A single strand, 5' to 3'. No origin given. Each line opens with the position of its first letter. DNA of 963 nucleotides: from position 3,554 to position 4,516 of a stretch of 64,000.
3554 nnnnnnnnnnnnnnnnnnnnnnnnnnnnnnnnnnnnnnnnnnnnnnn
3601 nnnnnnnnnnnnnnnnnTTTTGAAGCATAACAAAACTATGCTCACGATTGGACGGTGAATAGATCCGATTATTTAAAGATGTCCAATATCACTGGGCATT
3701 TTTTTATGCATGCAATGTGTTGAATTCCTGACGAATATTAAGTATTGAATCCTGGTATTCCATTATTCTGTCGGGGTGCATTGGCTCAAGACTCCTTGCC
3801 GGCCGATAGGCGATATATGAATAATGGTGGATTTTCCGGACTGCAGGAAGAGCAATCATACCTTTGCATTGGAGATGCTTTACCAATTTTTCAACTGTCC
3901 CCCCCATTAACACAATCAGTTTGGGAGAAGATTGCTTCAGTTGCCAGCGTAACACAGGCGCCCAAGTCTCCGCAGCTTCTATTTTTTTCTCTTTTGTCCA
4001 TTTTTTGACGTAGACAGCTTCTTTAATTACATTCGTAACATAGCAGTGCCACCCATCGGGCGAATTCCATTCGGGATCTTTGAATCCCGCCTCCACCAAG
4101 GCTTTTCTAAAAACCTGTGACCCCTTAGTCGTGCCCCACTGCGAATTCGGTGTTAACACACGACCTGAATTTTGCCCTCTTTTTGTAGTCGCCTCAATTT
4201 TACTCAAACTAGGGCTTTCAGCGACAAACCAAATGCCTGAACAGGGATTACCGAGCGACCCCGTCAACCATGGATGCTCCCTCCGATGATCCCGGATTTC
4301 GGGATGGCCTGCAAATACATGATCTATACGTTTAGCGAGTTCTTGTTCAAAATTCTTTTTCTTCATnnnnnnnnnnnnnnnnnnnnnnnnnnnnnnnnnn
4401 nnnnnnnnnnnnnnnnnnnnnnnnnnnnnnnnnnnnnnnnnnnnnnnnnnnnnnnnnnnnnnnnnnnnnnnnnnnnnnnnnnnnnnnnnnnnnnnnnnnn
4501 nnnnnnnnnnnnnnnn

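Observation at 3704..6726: Candidate three-gene defence operon: ParB-like/HEPN-like protein + Dam-type MTase + UDG-fold protein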

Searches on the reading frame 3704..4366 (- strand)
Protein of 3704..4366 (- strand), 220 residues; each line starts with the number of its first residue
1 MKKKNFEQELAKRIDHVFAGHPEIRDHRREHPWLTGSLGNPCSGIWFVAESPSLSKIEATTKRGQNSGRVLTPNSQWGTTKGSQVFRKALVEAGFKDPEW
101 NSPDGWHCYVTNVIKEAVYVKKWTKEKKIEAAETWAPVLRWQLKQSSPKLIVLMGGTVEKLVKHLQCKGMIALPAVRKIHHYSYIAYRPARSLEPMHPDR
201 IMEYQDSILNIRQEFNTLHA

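Call 3: search_protein_families(library=pfam, proteins=[window:3704-4366:-], max_evalue=0.1)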
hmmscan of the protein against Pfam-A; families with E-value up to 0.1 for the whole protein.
window:3704-4366:- (220 aa): 1 family
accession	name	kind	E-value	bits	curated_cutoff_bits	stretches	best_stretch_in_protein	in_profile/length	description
PF03167.25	UDG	-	3.6e-08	34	24.3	1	39-191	4-127/141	Uracil DNA glycosylase superfamily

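Call 4: search_protein_families(library=padloc, proteins=[window:3704-4366:-], max_evalue=0.1)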
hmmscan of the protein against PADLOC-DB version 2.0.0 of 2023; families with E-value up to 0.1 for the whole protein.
window:3704-4366:- (220 aa): 0 families

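Call 5: search_protein_families(library=ncbifam, proteins=[window:3704-4366:-], max_evalue=0.1)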
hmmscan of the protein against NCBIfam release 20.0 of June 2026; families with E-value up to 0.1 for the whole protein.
window:3704-4366:- (220 aa): 3 families
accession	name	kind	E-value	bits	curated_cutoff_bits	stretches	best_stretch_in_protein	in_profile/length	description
NF040953.1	Arch_udg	equivalog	0.035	13.6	250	0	108-204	75-168/184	type-4 uracil-DNA glycosylase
TIGR00758.1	UDG_fam4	subfamily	0.055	13.2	125.3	0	107-174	63-120/173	uracil-DNA glycosylase, family 4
NF052620.1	AryltfaseLP1002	equivalog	0.057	12.8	300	1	144-219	29-102/265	lp_1002 family arylesterase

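Call 12: find_homologous_proteins(query=window:3704-4366:-)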
Query window:3704-4366:- (220 aa): 71 proteins with E <= 0.001 among 256 candidates.
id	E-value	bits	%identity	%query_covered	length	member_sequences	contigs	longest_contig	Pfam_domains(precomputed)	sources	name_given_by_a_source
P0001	5.9e-115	401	78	99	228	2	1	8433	PF03167.26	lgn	-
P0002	7.5e-103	361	98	72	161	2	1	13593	PF03167.26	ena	-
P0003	1.0e-100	354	70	99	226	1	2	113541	PF03167.26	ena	-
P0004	1.7e-98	347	69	99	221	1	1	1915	PF03167.26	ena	-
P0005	5.2e-98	345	68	98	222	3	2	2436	PF03167.26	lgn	-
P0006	5.9e-98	345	80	85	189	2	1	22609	PF03167.26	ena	-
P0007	9.0e-96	338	68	99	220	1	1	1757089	PF03167.26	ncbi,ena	-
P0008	2.7e-93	330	66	99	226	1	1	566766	PF03167.26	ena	-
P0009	2.9e-93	330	67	98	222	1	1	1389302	PF03167.26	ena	-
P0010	2.9e-82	294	59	97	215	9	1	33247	PF03167.26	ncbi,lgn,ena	-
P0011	9.1e-79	282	58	97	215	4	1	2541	PF03167.26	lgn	-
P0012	1.1e-78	282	56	97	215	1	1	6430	PF03167.26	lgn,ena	-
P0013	3.2e-75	271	56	97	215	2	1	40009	PF03167.26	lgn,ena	-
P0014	1.8e-67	245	51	98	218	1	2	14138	PF03167.26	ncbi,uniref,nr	ncbi:hypothetical protein GCM10011504_51780 [Siccirubricoccus deserti]|uniref:Uracil-DNA glycosylase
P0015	1.3e-66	243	49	96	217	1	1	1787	PF03167.26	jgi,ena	-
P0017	9.4e-61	223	46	97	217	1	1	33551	PF03167.26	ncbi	-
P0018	1.8e-60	222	48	96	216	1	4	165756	PF03167.26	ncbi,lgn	-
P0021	7.1e-58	214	50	92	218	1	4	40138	PF03167.26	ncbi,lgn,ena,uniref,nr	ncbi:uracil-DNA glycosylase family protein [Halothiobacillus sp.]|uniref:uracil-DNA glycosylase fami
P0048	2.1e-45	173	53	70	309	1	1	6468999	PF03167.26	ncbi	ncbi:uracil-DNA glycosylase family protein [Siccirubricoccus deserti]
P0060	1.1e-41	161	39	98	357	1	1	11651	PF03167.26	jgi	jgi:hypothetical protein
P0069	2.8e-31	127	36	86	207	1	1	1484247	PF03167.26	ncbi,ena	-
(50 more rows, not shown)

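Call 14: find_related_loci(query=A1, collection=genome_contigs, flank=10000)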
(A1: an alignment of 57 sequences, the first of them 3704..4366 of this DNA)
Query A1 (220 aa) in genome_contigs; peptide patterns used: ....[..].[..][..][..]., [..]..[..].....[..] (x = any residue, [..] = any of these).
59 stretches matched a pattern; 55 encode a relative of the query (tblastn E <= 1e-3); 55 distinct loci.
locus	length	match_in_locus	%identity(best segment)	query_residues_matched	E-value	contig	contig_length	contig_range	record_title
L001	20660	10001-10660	84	1-220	4e-126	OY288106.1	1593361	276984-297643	MAG: uncultured candidatus Porisulfidus sp. isolate caeacd0d-8b14-42db-aaa0-72ba3dde193c genome assembly, chromosome: 1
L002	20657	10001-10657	68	1-218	5e-101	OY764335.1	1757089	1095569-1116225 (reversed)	MAG: uncultured candidatus Porisulfidus sp. isolate 93d2c08f-77fa-417a-97c6-1065e5bfdc34 genome assembly, chromosome: 1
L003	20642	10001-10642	59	5-218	2e-85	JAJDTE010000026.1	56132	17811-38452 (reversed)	MAG: Gammaproteobacteria bacterium isolate jk18x11bins.53 k141_1374333, whole genome shotgun sequence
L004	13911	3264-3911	51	1-216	1e-73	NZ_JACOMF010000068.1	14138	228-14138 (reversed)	Siccirubricoccus deserti strain SYSU D8009 Scaffold68, whole genome shotgun sequence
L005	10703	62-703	46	3-216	1e-65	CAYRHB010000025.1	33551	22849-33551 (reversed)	MAG TPA_asm: uncultured Leptolinea sp. isolate binchicken_co44_161 genome assembly, contig: NODE_2130_length_33551_cov_5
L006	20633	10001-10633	48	6-216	2e-64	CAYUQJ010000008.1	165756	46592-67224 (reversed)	MAG TPA_asm: uncultured Leptolinea sp. isolate binchicken_co27_78 genome assembly, contig: NODE_111_length_165756_cov_60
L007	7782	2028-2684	45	1-219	4e-63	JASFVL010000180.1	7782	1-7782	MAG: Anaerolineales bacterium isolate D1105M20metaG_Bin_292 D1105M20metaG_FD_scaffold_3020_c1, whole genome shotgun sequ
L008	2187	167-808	46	3-216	3e-64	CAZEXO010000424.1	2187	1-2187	MAG TPA_asm: uncultured Melioribacteraceae bacterium isolate SRP192927_co6_88 genome assembly, contig: NODE_154428_lengt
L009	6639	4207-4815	50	10-211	1e-61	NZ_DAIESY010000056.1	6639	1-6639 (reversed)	MAG: Halothiobacillus sp. isolate clean1238 k141_745508, whole genome shotgun sequence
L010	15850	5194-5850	43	1-219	1e-60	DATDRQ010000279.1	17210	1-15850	MAG TPA_asm: Anaerolineales bacterium isolate SMAG_U7981 k141_140448, whole genome shotgun sequence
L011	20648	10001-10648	45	5-220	1e-58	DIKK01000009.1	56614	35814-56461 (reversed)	MAG TPA_asm: Dehalococcoidia bacterium UBA5620 UBA5620_contig_5531, whole genome shotgun sequence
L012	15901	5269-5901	44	6-215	3e-54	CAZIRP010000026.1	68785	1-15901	MAG TPA_asm: uncultured Caldilineaceae bacterium isolate SRP329715_co2_299 genome assembly, contig: NODE_809_length_6878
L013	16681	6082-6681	43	6-204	1e-51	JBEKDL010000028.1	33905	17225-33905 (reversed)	MAG: Dehalococcoidales bacterium isolate SPRUCE 182 SPRUCE_182_28, whole genome shotgun sequence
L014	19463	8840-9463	39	3-216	1e-49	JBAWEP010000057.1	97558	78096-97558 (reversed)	MAG: Gaiellaceae bacterium isolate MFD02204_ilm_asm_bin22 k127_211015, whole genome shotgun sequence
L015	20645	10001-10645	39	5-218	3e-46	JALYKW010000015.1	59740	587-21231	MAG: Chloroflexota bacterium isolate AFD bin23 SD1484-86_k127_1196403, whole genome shotgun sequence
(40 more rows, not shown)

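Call 27: search_solved_structures(query=A1, max_evalue=10, show_alignments=3)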
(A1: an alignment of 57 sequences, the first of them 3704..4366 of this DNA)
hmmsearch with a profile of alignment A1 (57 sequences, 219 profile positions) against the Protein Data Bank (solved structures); distinct sequences matched with E-value up to 10: 29.
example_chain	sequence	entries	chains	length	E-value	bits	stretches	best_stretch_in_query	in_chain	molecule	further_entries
4zbx_A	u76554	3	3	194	0.035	16.6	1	106-193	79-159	Uracil-DNA glycosylase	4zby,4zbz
8iin_A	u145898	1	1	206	0.17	14.4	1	106-162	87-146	Type-4 uracil-DNA glycosylase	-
8iim_A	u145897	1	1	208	0.17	14.4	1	106-162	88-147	Type-4 uracil-DNA glycosylase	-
8iip_A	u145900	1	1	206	0.18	14.3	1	106-162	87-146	Type-4 uracil-DNA glycosylase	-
8iio_A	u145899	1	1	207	0.18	14.3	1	106-162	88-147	Type-4 uracil-DNA glycosylase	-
6ioc_A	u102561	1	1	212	0.19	14.3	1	106-162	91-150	Phage SPO1 DNA polymerase-related protein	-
6l6s_A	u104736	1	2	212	0.22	14.1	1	106-162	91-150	Phage SPO1 DNA polymerase-related protein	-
8iit_A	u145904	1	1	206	0.23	14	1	106-162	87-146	Type-4 uracil-DNA glycosylase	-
6l5a_A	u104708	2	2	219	0.23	14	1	106-162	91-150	Uracil DNA glycosylase superfamily protein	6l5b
6ajs_A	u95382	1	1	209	0.23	13.9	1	106-162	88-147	Uracil DNA glycosylase superfamily protein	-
8iir_A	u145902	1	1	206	0.24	13.9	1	106-162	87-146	Type-4 uracil-DNA glycosylase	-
8iis_A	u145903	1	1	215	0.25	13.8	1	106-162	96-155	Type-4 uracil-DNA glycosylase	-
8iie_A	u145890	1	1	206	0.25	13.8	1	106-162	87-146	Type-4 uracil-DNA glycosylase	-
8iiq_A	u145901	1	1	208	0.25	13.8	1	106-162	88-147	Type-4 uracil-DNA glycosylase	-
6ajo_A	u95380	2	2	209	0.26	13.8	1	106-162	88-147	Uracil DNA glycosylase superfamily protein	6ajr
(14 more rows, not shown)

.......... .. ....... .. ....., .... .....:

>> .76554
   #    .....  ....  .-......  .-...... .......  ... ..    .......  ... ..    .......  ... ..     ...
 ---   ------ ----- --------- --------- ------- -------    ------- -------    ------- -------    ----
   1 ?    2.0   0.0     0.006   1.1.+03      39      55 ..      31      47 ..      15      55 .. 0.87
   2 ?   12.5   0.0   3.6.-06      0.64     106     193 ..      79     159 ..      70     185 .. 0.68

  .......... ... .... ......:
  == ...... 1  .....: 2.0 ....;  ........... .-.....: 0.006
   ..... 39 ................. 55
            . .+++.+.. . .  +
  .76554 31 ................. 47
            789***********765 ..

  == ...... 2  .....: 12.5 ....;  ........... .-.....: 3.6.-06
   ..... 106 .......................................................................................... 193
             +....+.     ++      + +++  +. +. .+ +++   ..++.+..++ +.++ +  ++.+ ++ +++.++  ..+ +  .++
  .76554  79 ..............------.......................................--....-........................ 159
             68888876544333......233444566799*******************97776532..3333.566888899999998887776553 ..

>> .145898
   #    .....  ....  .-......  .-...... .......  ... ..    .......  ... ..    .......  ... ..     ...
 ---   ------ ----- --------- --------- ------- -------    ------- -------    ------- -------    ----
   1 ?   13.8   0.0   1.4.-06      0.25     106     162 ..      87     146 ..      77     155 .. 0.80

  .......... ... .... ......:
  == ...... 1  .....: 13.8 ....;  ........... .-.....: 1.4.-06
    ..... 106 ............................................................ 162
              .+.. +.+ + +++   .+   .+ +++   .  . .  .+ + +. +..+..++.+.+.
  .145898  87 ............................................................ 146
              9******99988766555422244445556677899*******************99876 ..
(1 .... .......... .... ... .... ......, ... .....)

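Call 28: find_encoding_contigs(protein=P0007, flank=8000, max_places=2)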
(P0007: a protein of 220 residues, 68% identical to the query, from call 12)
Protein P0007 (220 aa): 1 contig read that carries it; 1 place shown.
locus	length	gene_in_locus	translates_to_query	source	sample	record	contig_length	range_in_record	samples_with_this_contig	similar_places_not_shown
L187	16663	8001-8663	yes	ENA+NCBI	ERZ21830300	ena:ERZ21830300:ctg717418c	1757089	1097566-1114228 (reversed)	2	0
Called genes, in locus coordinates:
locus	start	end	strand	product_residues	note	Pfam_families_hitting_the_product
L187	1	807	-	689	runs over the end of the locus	PF11028:TMEM260_N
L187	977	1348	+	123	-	PF04126:Cyclophil_like, PF18050:Cyclophil_like2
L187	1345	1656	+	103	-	PF07883:Cupin_2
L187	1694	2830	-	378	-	PF00535:Glycos_transf_2, PF13641:Glyco_tranf_2_3 (weak), PF04138:GtrA_DPMS_TM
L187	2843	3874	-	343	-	PF01594:AI-2E_transport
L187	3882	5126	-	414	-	PF06965:Na_H_antiport_1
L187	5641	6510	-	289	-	PF13749:HATPase_c_4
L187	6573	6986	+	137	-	-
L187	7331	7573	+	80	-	PF02604:PhdYeFM_antitox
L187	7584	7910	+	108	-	PF08755:YccV-like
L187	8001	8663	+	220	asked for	PF03167:UDG (weak)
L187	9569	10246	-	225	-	-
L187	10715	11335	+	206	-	-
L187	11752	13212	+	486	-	PF13609:Porin_4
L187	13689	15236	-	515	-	PF13609:Porin_4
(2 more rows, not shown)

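Call 29: find_encoding_contigs(protein=P0010, flank=8000, max_places=2)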
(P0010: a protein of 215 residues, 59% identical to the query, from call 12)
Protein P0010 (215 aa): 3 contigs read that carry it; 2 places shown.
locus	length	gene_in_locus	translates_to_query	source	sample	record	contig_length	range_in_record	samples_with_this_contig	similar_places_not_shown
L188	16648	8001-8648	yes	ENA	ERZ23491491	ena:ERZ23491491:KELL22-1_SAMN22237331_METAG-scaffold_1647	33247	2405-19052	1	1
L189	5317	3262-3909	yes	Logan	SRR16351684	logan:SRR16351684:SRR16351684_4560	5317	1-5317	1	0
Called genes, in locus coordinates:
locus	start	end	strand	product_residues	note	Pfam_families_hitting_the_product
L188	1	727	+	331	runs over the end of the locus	PF00126:HTH_1, PF03466:LysR_substrate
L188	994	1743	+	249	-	PF26340:DNA-SBD_ScoMcrA, PF13391:HNH_2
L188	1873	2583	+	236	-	-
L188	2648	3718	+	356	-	PF02540:NAD_synthase (weak), PF02568:ThiI (weak), PF03054:tRNA_Me_trans, PF20259:tRNA_Me_trans_M, PF20258:tRNA_Me_trans_C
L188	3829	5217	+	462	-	PF00206:Lyase_1, PF08328:ASL_C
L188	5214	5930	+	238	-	PF01479:S4, PF00849:PseudoU_synth_2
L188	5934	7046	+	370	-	PF01180:DHO_dh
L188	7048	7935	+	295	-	PF00753:Lactamase_B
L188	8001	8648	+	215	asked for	PF03167:UDG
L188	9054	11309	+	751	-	PF21088:MS_channel_1st (weak), PF00924:MS_channel_2nd, PF21082:MS_channel_3rd (faint)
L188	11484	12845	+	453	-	PF00202:Aminotran_3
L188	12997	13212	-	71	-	PF07866:DUF1653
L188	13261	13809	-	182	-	PF07298:NnrU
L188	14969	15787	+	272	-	PF23169:HalD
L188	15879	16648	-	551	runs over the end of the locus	PF00005:ABC_tran, PF13191:AAA_16 (faint), PF13555:AAA_29 (faint), PF13304:AAA_21 (faint), PF13401:AAA_22 (faint), PF00005:ABC_tran, PF02463:SMC_N (weak), PF08352:oligo_HPY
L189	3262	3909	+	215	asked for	PF03167:UDG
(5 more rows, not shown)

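Call 30: find_encoding_contigs(protein=P0018, flank=8000, max_places=2)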
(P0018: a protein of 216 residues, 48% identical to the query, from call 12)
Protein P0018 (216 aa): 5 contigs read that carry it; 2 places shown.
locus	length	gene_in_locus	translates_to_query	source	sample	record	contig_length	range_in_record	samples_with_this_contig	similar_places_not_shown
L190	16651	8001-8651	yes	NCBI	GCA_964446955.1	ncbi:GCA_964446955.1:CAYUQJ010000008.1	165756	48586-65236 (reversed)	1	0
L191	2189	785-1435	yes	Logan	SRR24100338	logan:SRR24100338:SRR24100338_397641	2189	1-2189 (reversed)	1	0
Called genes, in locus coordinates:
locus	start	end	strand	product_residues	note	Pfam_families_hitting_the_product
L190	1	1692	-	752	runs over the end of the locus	PF05223:MecA_N (weak), PF03717:PBP_dimer, PF00905:Transpeptidase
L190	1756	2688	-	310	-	PF14559:TPR_19 (faint), PF13428:TPR_14 (weak)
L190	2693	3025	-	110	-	PF01035:DNA_binding_1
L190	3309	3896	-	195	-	PF03352:Adenine_glyco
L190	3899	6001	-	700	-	-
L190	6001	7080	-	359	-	PF00149:Metallophos, PF12850:Metallophos_2 (weak)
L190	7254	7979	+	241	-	PF18753:Nmad2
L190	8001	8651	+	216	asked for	PF03167:UDG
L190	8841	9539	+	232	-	-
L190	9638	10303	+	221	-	-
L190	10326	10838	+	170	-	-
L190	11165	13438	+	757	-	PF07676:PD40 (faint), PF26549:Tricorn_N (faint), PF26550:Tricorn_2nd (faint), PF04203:Sortase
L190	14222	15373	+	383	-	PF17957:Big_7 (weak), PF07495:Y_Y_Y (faint)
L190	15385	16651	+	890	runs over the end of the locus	-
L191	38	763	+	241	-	PF18753:Nmad2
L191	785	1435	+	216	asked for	PF03167:UDG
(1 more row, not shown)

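Call 38: predict_structure(alignment_id=A1)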
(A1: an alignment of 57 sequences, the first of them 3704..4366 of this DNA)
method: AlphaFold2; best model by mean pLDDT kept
length: 220 residues; sequences in the alignment: 57
mean_pLDDT: 97.0   pTM: 0.93
mean pLDDT of the five models: 97.0, 96.8, 96.3, 96.2, 96.2
residues with pLDDT >= 90: 218; 70-90: 2; 50-70: 0; < 50: 0
segments of 3 or more residues with pLDDT < 50: none
pLDDT, mean of each block of 10 residues (from residue 1): 94 98 96 96 98 96 96 95 97 98 97 97 97 99 98 98 99 98 96 97 98 96
secondary structure, 60 per line:
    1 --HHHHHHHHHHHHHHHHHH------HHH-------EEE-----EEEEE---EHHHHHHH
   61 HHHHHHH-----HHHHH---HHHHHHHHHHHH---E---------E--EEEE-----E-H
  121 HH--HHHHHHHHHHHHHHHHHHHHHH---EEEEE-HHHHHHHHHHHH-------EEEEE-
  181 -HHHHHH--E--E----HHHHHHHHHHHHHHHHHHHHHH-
elements in order: H3-20 E37-39 E45-49 H54-67 H73-77 H81-92 E109-112 H125-146 E150-154 H156-167 E175-179 H182-187 H198-219

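Call 39: search_protein_families(library=pfam, proteins=[L001:10654-11496:-, L001:11536-12540:-, L001:12504-13892:-, L001:16858-17814:+, L190:7254-7979:+], max_evalue=0.01)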
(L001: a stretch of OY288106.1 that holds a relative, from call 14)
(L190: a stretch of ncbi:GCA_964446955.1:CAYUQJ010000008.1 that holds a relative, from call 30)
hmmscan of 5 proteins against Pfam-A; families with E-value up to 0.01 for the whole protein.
L001:10654-11496:- (280 aa): 1 family
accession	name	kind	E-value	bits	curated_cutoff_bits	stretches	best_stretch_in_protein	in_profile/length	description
PF13020.12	NOV_C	-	1.7e-18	66.9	22.1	1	168-258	8-90/91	Protein NO VEIN, C-terminal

L001:11536-12540:- (334 aa): 1 family
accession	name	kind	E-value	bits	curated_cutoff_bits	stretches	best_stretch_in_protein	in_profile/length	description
PF20553.4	Methyltransf_35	-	3.4e-58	197.8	27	1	12-332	1-307/309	Putative O-methyltransferase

L001:12504-13892:- (462 aa): 1 family
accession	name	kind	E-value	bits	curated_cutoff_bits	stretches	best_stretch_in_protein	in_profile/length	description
PF13589.12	HATPase_c_3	-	5.5e-11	43.1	25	1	25-145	2-112/137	Histidine kinase-, DNA gyrase B-, and HSP90-like ATPase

L001:16858-17814:+ (318 aa): 3 families
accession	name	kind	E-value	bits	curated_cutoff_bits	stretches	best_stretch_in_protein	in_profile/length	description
PF20731.2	RE_NgoFVII_C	-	6.4e-36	123.7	23.8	1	189-308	7-131/131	NgoFVII C-terminal B3-like DNA-binding domain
PF09565.16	RE_NgoFVII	-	5.9e-29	100.9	23.8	1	10-160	2-156/162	NgoFVII restriction endonuclease N-terminal PLD domain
PF13091.12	PLDc_2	-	8.2e-06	26.1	27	1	50-145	32-120/132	PLD-like domain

L190:7254-7979:+ (241 aa): 1 family
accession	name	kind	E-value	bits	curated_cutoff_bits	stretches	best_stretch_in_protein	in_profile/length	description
PF18753.6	Nmad2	-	5.1e-52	176.7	26.1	1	45-229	3-194/200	Nucleotide modification associated domain 2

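Call 43: fold_search(model_id=the predicted structure, library=pdb)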
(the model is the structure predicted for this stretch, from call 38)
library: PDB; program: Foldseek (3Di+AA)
matches with E <= 10: 871; with E <= 0.001: 57
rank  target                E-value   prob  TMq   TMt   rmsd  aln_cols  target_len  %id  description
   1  8iir                  7.3e-07  1.00  0.48  0.51   6.3       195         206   17  MsmUdgX H109S/Q53A double mutant (released 2023-06-21)
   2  4zbx                  1.6e-06  1.00  0.50  0.57   5.0       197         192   18  Family 4 uracil-DNA glycosylase from Sulfolobus tokodaii (free form, X-ray wavelength=0.9000) (released 2015-09-09)
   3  6ail                  1.6e-06  1.00  0.48  0.51   6.6       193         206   16  CRYSTAL STRUCTURE AT 1.3 ANGSTROMS RESOLUTION OF A NOVEL UDG, UdgX, FROM Mycobacterium smegmatis (released 2019-05-29)
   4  8iio                  2.0e-06  1.00  0.51  0.54   5.4       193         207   16  H109Q mutant of uracil DNA glycosylase X (released 2023-06-21)
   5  1ui0                  2.0e-06  1.00  0.52  0.58   6.5       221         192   16  Crystal Structure Of Uracil-DNA Glycosylase From Thermus Thermophilus HB8 (released 2003-10-14)
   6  6ioc                  2.2e-06  1.00  0.50  0.51   6.0       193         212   16  The structure of the H109Q mutant of UdgX in complex with uracil (released 2019-07-24)
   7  8iim                  2.4e-06  1.00  0.50  0.52   5.9       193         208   16  H109K mutant of uracil DNA glycosylase X (released 2023-06-21)
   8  6ajp                  2.4e-06  1.00  0.48  0.51   6.4       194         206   16  Complex form of Uracil DNA glycosylase X and deoxyuridine monophosphate. (released 2019-05-29)
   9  4zby                  2.5e-06  1.00  0.49  0.55   5.0       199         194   18  Family 4 uracil-DNA glycosylase from Sulfolobus tokodaii (uracil complex form) (released 2015-09-09)
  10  6ioa                  2.5e-06  1.00  0.49  0.52   6.2       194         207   17  The structure of UdgX in complex with uracil (released 2019-07-24)
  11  6ajr                  2.5e-06  1.00  0.49  0.52   6.4       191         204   17  Complex form of Uracil DNA glycosylase X and uracil (released 2019-05-29)
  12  1l9g                  2.5e-06  1.00  0.49  0.55   6.8       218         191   16  CRYSTAL STRUCTURE OF URACIL-DNA GLYCOSYLASE FROM T. MARITIMA (released 2003-05-27)
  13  6l5a                  2.5e-06  1.00  0.45  0.47   6.3       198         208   16  The structure of the UdgX mutant H109E at a pre-excision state (released 2020-10-28)
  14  8iih                  2.7e-06  1.00  0.50  0.53   6.1       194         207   17  H109C mutant of uracil DNA glycosylase X (released 2023-06-21)
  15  8iip                  2.7e-06  1.00  0.49  0.52   6.0       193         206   16  Complex form of MsmUdgX H109Q mutant and uracil- obtained from uracil DNA (ttUtt) post its cleavage by MsmUdgX H109Q (released 2023-06-21)
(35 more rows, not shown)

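Call 49: search_protein_families(library=phrogs, proteins=[window:3704-4366:-], max_evalue=0.001)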
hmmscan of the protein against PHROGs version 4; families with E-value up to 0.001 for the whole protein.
window:3704-4366:- (220 aa): 0 families

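Call 58: search_protein_families(library=pfam, alignment_id=A5, max_evalue=0.00001)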
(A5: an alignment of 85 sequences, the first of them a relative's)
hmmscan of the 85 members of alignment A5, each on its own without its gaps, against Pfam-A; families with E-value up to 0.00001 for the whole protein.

A. member 1, L002:9419-9904:+ (162 aa): 1 family
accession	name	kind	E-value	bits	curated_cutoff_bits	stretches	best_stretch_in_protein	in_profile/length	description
PF08755.16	YccV-like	-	1.3e-24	86.9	22.8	1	64-152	2-99/101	Hemimethylated DNA-binding protein YccV like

B. families by the number of members that match (of 85 scanned): 78 families (the first 25 are shown)
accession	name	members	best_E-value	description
PF10432.14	bact-PGI_C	2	8.6e-47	Bacterial phospho-glucose isomerase C-terminal SIS domain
PF00664.28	ABC_membrane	2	1.5e-38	ABC transporter transmembrane region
PF00005.33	ABC_tran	2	6.2e-36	ABC transporter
PF14622.11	Ribonucleas_3_3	2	3e-35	Ribonuclease-III-like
PF00636.31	Ribonuclease_3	2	1.3e-25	Ribonuclease III domain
PF14355.11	Abi_C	2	1.8e-16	Abortive infection C-terminus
PF00035.32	dsrm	2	1.2e-15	Double-stranded RNA binding motif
PF01380.27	SIS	2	1.8e-06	SIS domain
PF03486.20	HI0933_like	1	7.5e-82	HI0933-like protein Rossmann domain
PF01180.27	DHO_dh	1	3.4e-81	Dihydroorotate dehydrogenase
PF03721.20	UDPG_MGDP_dh_N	1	1.3e-66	UDP-glucose/GDP-mannose dehydrogenase family, NAD binding domain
PF00370.27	FGGY_N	1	4.3e-65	FGGY family of carbohydrate kinases, N-terminal domain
PF02086.21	MethyltransfD12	1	5.8e-63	D12 class N6 adenine-specific DNA methyltransferase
PF02545.19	Maf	1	2e-61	Maf-like protein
PF15731.11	MqsA_antitoxin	1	2.9e-54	Antitoxin component of bacterial toxin-antitoxin system, MqsA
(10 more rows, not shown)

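Call 59: search_protein_families(library=padloc, alignment_id=A5, max_evalue=1e-8)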
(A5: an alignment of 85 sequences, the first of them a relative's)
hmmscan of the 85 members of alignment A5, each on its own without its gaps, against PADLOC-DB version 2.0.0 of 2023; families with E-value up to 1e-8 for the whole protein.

A. member 1, L002:9419-9904:+ (162 aa): 0 families

B. families by the number of members that match (of 85 scanned): 41 families (the first 25 are shown)
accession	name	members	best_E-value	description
PDLC04135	mad3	3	7.8e-31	mads_3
PDLC04140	mad8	2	5.1e-11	mads_8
PDLC04790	PDC-S01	1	3.7e-114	-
PDLC03294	MTase_II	1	9.3e-95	Type II methyltransferase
PDLC03735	oMTase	1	3.4e-90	orphan methyltransferase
PDLC03266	MTase_II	1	5.3e-68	Type II methyltransferase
PDLC03729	oMTase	1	5.6e-68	orphan methyltransferase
PDLC03261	MTase_II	1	4.5e-66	Type II methyltransferase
PDLC04789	PDC-S01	1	3.8e-54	-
PDLC02357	AbiU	1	8.1e-37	AbiU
PDLC03247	MTase_II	1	3.2e-34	Type II methyltransferase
PDLC05027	PDC-S48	1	7e-31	-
PDLC03344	MTase_II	1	1.1e-28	Type II methyltransferase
PDLC01247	DEDDh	1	2.1e-28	"CAS-I,CAS-II,CAS-III,CAS-IV,CAS-V,CAS-VI; associated"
PDLC04787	PDC-S01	1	1.1e-27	-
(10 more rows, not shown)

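Call 83: search_dna_similar(query=window:3704-4366:-, collection=phages, mode=protein, max_evalue=0.001, max_rows=15)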
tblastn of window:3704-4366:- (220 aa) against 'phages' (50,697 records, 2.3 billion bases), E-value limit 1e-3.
No match.

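Call 84: search_dna_similar(query=window:3704-4366:-, collection=plasmids, mode=protein, max_evalue=0.001, max_rows=15)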
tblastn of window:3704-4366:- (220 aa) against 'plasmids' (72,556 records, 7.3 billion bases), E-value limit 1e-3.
No match.
